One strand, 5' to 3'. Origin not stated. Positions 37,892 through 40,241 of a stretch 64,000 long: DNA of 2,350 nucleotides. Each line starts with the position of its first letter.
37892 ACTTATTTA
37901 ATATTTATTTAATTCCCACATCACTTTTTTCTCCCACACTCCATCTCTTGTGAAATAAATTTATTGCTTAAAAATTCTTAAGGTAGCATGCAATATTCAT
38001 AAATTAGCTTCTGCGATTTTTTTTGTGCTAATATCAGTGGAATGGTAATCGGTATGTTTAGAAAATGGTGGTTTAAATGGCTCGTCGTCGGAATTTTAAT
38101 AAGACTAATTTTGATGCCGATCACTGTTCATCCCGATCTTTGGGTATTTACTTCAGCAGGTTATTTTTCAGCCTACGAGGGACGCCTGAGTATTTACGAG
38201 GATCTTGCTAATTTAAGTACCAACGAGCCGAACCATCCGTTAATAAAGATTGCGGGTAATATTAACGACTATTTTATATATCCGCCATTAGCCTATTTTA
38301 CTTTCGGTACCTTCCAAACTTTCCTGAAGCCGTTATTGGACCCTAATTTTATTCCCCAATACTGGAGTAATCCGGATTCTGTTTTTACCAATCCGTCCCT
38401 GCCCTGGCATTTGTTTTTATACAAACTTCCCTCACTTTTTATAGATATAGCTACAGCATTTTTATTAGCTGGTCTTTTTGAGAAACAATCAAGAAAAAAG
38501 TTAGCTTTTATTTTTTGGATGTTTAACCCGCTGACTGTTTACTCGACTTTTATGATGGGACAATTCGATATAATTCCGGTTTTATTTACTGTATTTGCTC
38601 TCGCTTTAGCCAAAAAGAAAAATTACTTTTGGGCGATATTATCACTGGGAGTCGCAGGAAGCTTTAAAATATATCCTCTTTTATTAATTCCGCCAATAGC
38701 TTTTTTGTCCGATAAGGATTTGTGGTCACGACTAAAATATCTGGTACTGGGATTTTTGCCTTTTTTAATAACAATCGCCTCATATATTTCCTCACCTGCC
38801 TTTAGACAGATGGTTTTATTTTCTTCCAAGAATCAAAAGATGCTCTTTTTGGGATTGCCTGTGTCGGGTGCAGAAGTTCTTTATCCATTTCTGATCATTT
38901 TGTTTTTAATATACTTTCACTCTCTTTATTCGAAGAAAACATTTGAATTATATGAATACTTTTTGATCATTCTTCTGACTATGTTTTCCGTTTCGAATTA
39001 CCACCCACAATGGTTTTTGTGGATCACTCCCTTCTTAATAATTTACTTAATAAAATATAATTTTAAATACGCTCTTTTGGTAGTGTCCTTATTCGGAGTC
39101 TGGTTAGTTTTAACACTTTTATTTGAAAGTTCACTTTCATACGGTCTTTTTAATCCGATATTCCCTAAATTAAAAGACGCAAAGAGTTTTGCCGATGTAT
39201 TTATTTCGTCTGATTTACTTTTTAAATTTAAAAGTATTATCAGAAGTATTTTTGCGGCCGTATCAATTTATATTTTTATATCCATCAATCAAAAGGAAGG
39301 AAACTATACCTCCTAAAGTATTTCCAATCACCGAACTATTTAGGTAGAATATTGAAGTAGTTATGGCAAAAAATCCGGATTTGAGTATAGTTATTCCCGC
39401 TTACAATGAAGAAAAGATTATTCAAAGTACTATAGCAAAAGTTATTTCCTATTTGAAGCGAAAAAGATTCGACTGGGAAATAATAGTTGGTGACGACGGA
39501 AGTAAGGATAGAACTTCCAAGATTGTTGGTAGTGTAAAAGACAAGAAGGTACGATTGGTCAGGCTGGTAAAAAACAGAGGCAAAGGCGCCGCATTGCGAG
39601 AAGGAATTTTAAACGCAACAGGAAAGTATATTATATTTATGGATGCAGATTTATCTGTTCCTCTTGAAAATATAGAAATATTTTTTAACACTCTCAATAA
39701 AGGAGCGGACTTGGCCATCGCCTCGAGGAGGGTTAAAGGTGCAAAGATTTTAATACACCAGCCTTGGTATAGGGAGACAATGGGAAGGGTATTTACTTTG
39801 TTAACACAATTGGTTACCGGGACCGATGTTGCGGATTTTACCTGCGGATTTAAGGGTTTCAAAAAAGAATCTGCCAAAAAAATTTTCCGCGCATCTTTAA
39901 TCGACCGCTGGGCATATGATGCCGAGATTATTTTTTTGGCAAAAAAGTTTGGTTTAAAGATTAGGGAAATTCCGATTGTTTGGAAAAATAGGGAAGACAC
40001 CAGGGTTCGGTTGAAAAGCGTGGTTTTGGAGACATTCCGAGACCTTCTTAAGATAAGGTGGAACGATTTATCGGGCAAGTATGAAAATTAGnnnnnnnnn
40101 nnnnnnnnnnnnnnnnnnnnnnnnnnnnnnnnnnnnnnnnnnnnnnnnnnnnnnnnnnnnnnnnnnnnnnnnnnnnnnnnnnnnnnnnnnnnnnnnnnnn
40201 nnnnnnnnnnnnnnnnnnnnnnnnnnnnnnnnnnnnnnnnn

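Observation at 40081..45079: Three tandem YfhO/PTPS-related GT-C paralogs; the third has lost the N-terminal HDD and PCRW motif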

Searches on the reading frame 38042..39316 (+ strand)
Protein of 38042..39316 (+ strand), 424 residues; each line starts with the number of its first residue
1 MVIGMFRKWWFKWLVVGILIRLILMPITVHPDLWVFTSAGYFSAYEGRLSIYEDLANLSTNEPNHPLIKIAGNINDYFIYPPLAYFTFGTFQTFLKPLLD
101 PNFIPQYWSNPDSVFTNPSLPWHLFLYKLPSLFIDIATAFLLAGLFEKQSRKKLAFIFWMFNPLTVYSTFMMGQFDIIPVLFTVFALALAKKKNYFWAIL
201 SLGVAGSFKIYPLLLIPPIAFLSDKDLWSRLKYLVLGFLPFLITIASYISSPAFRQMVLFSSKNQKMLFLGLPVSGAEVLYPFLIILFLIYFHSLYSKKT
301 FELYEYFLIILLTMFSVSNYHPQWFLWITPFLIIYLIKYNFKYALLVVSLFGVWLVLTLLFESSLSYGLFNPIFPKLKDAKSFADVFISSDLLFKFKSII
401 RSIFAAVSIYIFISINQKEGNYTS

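Call 3: search_protein_families(library=pfam, proteins=[window:38042-39316:+], max_evalue=0.01)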
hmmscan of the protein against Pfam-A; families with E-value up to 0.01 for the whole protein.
window:38042-39316:+ (424 aa): 1 family
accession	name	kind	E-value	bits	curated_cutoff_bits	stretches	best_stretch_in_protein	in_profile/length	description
PF09594.16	GT87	-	5.1e-05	23.6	25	1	134-244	33-143/237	Glycosyltransferase family 87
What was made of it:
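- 38042..39316 (+): Context: 424-aa polytopic membrane protein with a weak GT87-like (GT-C) match. PF09594 E = 5e-5, 23.6 bits, just below the cut-off of 25 (call 3).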

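Call 11: search_protein_families(library=ncbifam, proteins=[window:38042-39316:+], max_evalue=0.01)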
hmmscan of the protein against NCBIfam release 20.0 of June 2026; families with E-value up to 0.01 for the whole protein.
window:38042-39316:+ (424 aa): 0 families

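Call 58: search_protein_families(library=pfam, proteins=[window:38042-39316:+], max_evalue=5)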
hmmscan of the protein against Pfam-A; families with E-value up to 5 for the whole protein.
window:38042-39316:+ (424 aa): 1 family
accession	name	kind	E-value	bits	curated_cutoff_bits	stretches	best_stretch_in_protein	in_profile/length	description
PF09594.16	GT87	-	5.1e-05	23.6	25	1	134-244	33-143/237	Glycosyltransferase family 87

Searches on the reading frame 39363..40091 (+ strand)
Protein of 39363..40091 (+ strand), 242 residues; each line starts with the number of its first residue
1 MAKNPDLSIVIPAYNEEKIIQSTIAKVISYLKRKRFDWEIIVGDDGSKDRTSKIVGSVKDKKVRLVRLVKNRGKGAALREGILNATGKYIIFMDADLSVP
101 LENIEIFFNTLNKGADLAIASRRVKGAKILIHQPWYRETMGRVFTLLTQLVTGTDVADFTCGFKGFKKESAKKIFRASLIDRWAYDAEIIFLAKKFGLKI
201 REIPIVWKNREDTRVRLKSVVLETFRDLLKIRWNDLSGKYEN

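Call 3: search_protein_families(library=pfam, proteins=[window:39363-40091:+], max_evalue=0.01)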
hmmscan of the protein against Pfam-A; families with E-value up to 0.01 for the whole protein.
window:39363-40091:+ (242 aa): 4 families
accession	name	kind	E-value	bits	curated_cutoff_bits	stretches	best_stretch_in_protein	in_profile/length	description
PF00535.33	Glycos_transf_2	-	2.2e-37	129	23.3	1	8-175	1-168/168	Glycosyl transferase family 2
PF13641.12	Glyco_tranf_2_3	-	1.7e-07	31.9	27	1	5-111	1-111/230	Glycosyltransferase like family 2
PF10111.15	Glyco_tranf_2_2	-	2.7e-07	30.8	27.3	1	8-105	1-100/276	Glycosyltransferase like family 2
PF13704.12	Glyco_tranf_2_4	-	0.0063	17.4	27.5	0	24-96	7-81/98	Glycosyl transferase family 2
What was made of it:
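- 39363..40091 (+): GT2 glycosyltransferase, 242 aa, soluble. It resembles polyprenyl-phosphate sugar synthases and is the presumed maker of the lipid-linked sugar donor. Pfam PF00535, E = 2e-37 (call 3).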

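Call 11: search_protein_families(library=ncbifam, proteins=[window:39363-40091:+], max_evalue=0.01)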
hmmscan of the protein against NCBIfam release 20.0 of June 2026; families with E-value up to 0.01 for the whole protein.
window:39363-40091:+ (242 aa): 27 families (the best 25 are shown)
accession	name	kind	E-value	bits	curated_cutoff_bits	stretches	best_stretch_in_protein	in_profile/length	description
NF007986.1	PRK10714.1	equivalog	5.1e-22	78.3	529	1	6-213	7-206/316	undecaprenyl-phosphate 4-deoxy-4-formamido-L-arabinose transferase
NF047588.1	GlcsyltransPgfSStrep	equivalog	1.1e-20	74.1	500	1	7-176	3-169/308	glycosyltransferase PgfS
TIGR03937.1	PgaC_IcaA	equivalog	3.1e-18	65.9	422.3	1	3-117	43-156/407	poly-beta-1,6-N-acetyl-D-glucosamine synthase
NF041391.1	DPhHxTase_Halo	equivalog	3.9e-18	65.2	375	1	13-211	3-187/213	dolichyl-phosphate hexose transferase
TIGR04182.1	glyco_TIGR04182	equivalog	9.4e-16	58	325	1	6-219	1-203/293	S-layer glycoprotein N-glycosyltransferase AglJ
NF047683.1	TeichurnBiosyTuaG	equivalog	6.9e-15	55.4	400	1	3-103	4-103/252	teichuronic acid biosynthesis protein TuaG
TIGR04283.1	glyco_like_mftF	equivalog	1.1e-14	54.6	182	1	7-126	1-113/221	TIGR04283 family arsenosugar biosynthesis glycosyltransferase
NF010496.0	PRK13915.1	equivalog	3e-14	52.8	262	1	6-98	32-128/307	glucosyl-3-phosphoglycerate synthase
NF041875.1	EPS_EpsD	equivalog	5.8e-14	52.2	370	1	7-115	1-108/325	exopolysaccharide biosynthesis glycosyltransferase EpsD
NF007482.0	PRK10073.1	equivalog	7.3e-14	51.5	423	1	2-100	3-99/334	glycosyltransferase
NF058614.1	PPMAGASynPpgS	equivalog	2.1e-13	50.2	370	1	6-205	1-194/226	polyprenyl-phospho-N-acetylgalactosaminyl synthase PpgS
TIGR03965.1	mycofact_glyco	equivalog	5.1e-13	48.7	280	1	4-99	73-167/467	mycofactocin biosynthesis glycosyltransferase MftF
NF038302.1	EPS_HpsE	equivalog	1.2e-12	47.4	300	1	6-97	2-97/307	hormogonium polysaccharide biosynthesis glycosyltransferase HpsE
NF050050.1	ProtGlycPglI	equivalog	5.2e-11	42.5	500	1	5-119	2-116/306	GalNAc(5)-diNAcBac-PP-undecaprenol beta-1,3-glucosyltransferase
TIGR03111.1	glyc2_xrt_Gpos1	hypoth_equivalog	7.8e-11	41.4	363.95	1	2-118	46-163/439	TIGR03111 family XrtG-associated glycosyltransferase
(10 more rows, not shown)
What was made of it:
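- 39363..40091 (+): The best NCBIfam similarities, all far below their cut-offs, are ArnC, PgfS and dolichyl-phosphate hexose transferase (call 11).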

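Call 54: search_solved_structures(query=window:39363-40088:+, max_evalue=0.00001)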
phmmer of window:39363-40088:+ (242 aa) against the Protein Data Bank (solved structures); distinct sequences matched with E-value up to 0.00001: 19.
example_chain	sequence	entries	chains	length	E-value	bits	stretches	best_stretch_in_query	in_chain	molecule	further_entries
5mlz_A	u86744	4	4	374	2.5e-20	76.4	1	6-231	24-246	Dolichol monophosphate mannose synthase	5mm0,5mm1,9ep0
5eke_A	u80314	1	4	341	6.6e-17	65.2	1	6-153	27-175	Uncharacterized glycosyltransferase sll0501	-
5ekp_C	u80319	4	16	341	6.7e-17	65.2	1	6-153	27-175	Uncharacterized glycosyltransferase sll0501 | Glycosyltransferase sll0501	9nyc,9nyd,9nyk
9nye_A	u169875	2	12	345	6.9e-17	65.2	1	6-153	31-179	Glycosyltransferase sll0501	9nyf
9bhc_C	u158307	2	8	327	1.3e-15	61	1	7-211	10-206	Undecaprenyl-phosphate 4-deoxy-4-formamido-L-arabinose transferase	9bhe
8vxh_A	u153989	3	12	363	1.8e-15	60.5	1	7-211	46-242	Undecaprenyl-phosphate 4-deoxy-4-formamido-L-arabinose transferase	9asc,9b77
9hwj_A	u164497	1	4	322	1.8e-15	60.5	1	7-211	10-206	Undecaprenyl-phosphate 4-deoxy-4-formamido-L-arabinose transferase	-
2z87_A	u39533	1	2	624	2e-15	60.4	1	7-99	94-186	Chondroitin synthase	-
2z86_A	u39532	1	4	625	2e-15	60.4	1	7-99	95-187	Chondroitin synthase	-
6p61_A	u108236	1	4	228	8.4e-12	48.5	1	1-111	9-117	Glycosyltransferase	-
5hea_A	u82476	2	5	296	1.9e-09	40.8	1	7-120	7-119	Putative glycosyltransferase (GalT1)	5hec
8vh7_A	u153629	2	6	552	1.1e-08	38.3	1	3-113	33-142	Heparosan synthase B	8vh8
8viw_A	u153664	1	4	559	1.2e-08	38.2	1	3-113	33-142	Heparosan synthase B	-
3bcv_A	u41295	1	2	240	1.7e-08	37.7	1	4-118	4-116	Putative glycosyltransferase protein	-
5tze_C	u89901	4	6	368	2.8e-07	33.7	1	7-147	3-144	Glycosyl transferase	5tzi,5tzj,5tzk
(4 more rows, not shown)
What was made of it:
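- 39363..40091 (+): Best PDB sequence hits are DPMS 5mlz (E = 2.5e-20, residues 6-231), GtrB 5ekp and ArnC (call 54).
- On Three-component glycosylation system (GtrA/B/C type): The best solved relatives by sequence are DPMS, GtrB and ArnC (call 54).
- It resembles DPMS, GtrB and ArnC (calls 11, 54).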
